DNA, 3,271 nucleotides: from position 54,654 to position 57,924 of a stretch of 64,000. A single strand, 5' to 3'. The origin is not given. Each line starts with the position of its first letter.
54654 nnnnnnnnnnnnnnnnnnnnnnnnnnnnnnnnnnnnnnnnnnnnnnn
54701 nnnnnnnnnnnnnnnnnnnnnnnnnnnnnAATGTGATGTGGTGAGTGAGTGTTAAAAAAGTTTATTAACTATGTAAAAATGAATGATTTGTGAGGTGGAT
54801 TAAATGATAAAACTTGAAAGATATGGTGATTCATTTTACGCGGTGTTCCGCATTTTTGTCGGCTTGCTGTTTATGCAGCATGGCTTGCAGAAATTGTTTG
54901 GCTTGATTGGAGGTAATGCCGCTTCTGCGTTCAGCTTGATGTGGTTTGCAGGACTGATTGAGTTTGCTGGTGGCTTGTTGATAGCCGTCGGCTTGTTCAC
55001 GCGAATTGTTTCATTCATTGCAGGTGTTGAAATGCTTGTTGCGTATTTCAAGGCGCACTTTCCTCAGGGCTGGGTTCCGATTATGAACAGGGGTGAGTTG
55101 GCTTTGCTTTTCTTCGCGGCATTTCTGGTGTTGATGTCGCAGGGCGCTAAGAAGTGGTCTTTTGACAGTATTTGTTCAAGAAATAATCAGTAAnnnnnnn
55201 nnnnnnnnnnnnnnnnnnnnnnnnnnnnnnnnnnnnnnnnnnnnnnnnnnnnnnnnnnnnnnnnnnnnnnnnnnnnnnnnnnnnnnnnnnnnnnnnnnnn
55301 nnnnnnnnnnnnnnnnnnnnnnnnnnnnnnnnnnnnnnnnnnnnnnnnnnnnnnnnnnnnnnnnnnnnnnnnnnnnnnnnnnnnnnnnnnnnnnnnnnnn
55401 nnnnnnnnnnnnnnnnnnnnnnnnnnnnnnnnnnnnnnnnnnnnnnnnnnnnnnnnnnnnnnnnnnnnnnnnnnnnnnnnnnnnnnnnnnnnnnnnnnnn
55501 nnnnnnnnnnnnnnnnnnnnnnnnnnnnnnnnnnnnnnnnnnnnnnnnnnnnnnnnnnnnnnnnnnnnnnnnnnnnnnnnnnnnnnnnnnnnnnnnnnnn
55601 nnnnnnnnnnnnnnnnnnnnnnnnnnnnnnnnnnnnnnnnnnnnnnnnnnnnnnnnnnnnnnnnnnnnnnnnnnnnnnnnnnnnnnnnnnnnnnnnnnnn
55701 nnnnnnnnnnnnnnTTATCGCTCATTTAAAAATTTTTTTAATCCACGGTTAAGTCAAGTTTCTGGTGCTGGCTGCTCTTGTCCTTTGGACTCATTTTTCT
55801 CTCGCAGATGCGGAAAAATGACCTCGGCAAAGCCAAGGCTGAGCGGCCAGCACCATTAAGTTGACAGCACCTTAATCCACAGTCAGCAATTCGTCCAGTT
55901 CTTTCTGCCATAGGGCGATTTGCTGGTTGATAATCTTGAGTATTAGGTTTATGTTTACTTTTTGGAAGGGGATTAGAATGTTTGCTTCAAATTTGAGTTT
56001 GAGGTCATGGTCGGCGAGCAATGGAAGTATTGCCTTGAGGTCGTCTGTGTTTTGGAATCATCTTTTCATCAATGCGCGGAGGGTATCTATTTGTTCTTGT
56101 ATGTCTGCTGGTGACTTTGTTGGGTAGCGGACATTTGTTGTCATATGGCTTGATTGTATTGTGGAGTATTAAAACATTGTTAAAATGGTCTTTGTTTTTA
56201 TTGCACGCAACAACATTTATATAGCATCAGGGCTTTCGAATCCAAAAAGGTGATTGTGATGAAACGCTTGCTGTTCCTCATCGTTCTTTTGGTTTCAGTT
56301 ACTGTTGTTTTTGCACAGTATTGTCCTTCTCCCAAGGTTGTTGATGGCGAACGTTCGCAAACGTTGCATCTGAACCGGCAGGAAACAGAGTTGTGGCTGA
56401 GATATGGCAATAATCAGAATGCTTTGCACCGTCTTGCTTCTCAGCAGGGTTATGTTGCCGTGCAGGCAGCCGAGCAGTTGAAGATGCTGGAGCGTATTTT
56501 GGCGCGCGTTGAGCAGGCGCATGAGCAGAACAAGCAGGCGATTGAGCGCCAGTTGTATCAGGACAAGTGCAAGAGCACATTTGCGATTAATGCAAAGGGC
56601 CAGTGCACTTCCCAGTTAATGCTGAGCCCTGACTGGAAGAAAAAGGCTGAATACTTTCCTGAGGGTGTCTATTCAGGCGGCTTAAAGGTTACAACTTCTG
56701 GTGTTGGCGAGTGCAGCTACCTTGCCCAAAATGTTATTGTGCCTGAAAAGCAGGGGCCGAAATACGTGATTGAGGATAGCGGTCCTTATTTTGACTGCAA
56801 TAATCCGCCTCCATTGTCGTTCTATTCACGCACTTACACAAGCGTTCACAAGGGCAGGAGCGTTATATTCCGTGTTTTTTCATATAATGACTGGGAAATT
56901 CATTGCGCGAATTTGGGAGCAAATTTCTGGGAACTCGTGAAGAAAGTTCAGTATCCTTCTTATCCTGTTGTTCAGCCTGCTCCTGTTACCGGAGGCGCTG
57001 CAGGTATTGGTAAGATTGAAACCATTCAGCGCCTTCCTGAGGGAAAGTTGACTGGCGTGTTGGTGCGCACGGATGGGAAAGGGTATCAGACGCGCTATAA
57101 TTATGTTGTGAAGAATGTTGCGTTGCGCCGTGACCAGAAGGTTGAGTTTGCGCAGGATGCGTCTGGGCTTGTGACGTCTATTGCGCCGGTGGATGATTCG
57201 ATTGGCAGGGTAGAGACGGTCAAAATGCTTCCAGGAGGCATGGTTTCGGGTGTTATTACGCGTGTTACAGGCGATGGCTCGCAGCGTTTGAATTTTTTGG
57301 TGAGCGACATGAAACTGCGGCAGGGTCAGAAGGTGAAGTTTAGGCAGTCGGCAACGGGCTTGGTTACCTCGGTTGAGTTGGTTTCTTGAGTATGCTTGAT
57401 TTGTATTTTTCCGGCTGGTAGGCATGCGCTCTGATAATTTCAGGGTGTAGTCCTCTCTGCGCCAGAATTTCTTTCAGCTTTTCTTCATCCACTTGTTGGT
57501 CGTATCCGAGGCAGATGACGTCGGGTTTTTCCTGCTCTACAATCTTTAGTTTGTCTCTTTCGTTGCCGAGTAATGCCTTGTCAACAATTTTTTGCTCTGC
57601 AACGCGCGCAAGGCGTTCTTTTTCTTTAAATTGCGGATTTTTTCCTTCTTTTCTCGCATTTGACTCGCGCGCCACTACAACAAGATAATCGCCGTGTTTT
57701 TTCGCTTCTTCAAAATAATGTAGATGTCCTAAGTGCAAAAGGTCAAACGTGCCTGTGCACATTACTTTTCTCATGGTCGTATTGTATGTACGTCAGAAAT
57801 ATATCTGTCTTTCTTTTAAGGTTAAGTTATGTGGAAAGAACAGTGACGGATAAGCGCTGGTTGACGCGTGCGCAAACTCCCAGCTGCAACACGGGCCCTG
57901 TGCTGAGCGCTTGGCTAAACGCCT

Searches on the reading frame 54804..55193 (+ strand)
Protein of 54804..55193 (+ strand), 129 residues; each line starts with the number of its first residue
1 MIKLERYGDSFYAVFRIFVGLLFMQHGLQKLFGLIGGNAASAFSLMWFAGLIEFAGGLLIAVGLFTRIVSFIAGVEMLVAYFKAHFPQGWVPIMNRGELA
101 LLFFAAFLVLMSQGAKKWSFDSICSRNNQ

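Call 51: search_protein_families(library=pfam, proteins=[window:54804-55193:+], max_evalue=0.0001)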
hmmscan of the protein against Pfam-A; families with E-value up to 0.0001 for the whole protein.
window:54804-55193:+ (129 aa): 2 families
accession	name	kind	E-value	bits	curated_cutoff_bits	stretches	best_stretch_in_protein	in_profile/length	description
PF07681.17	DoxX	-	1.4e-12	48.5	23.6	1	13-85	3-84/85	DoxX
PF04173.18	DoxD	-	7.3e-06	26.4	22.7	1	27-126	49-146/167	TQO small subunit DoxD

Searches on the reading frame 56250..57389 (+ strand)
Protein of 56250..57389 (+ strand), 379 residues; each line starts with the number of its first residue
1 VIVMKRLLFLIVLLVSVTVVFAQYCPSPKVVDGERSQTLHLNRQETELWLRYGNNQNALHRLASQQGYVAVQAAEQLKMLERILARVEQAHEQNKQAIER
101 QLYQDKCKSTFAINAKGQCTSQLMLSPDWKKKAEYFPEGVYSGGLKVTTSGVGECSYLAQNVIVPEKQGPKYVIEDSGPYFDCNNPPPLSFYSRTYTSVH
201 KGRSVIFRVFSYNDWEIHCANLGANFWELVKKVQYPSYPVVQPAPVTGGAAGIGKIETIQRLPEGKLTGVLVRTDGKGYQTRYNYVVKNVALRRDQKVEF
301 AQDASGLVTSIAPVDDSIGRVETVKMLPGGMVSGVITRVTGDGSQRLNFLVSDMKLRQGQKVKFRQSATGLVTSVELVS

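Call 13: search_protein_families(library=pfam, proteins=[window:56250-57389:+])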
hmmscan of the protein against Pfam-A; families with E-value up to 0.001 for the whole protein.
window:56250-57389:+ (379 aa): 0 families

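Call 90: find_homologous_proteins(query=window:56259-57389:+, max_evalue=1e-20)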
Query window:56259-57389:+ (376 aa): 12 proteins with E <= 1e-20 among 3833 candidates.
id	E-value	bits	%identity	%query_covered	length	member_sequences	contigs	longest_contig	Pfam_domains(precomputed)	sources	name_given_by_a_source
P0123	9.2e-251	849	100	100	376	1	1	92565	-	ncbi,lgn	ncbi:MAG: hypothetical protein QW165_01600 [Candidatus Woesearchaeota archaeon]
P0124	1.4e-122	427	51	99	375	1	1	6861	-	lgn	-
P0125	5.0e-120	419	49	99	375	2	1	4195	-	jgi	-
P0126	1.3e-116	408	50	96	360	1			-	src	-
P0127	6.5e-114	399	57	83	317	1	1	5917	-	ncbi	-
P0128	1.2e-106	375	55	82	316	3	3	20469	-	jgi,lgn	jgi:hypothetical protein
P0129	3.0e-106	374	52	82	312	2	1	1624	-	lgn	-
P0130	1.2e-104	368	52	83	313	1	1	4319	-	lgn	-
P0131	4.9e-98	347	52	81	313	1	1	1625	-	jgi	jgi:hypothetical protein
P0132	5.6e-91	323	48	82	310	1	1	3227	-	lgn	-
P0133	8.0e-71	257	43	82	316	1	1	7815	-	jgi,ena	-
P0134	2.9e-68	249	43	78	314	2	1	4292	-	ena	-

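Call 93: find_encoding_contigs(protein=P0123, flank=10000, max_places=4)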
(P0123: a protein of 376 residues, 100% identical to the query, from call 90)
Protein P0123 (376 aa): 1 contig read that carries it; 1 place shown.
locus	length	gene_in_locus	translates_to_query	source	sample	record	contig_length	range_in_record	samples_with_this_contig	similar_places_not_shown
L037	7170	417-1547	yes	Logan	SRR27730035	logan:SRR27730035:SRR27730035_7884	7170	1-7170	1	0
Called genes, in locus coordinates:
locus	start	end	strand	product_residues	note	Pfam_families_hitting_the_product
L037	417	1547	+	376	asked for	-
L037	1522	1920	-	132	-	PF01467:CTP_transf_like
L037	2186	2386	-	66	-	PF01599:Ribosomal_S27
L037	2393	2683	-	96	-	PF01282:Ribosomal_S24e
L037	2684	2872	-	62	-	PF06093:Spt4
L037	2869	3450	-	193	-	PF03876:SHS2_Rpb7-N, PF00575:S1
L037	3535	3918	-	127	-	PF18477:PIN_9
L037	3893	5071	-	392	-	PF00999:Na_H_Exchanger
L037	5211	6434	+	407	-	PF18144:SMODS (weak), PF01909:NTP_transf_2 (weak), PF09249:tRNA_NucTransf2, PF21133:CAA_C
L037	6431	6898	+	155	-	PF06695:Sm_multidrug_ex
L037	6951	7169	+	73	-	?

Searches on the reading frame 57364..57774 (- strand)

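Call 51: search_protein_families(library=pfam, proteins=[window:57364-57774:-], max_evalue=0.0001)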
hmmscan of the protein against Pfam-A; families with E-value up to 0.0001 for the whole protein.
window:57364-57774:- (136 aa): 1 family
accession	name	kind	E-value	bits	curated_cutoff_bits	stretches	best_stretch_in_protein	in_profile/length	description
PF01467.32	CTP_transf_like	-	2.7e-20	73.4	21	1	5-130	1-131/133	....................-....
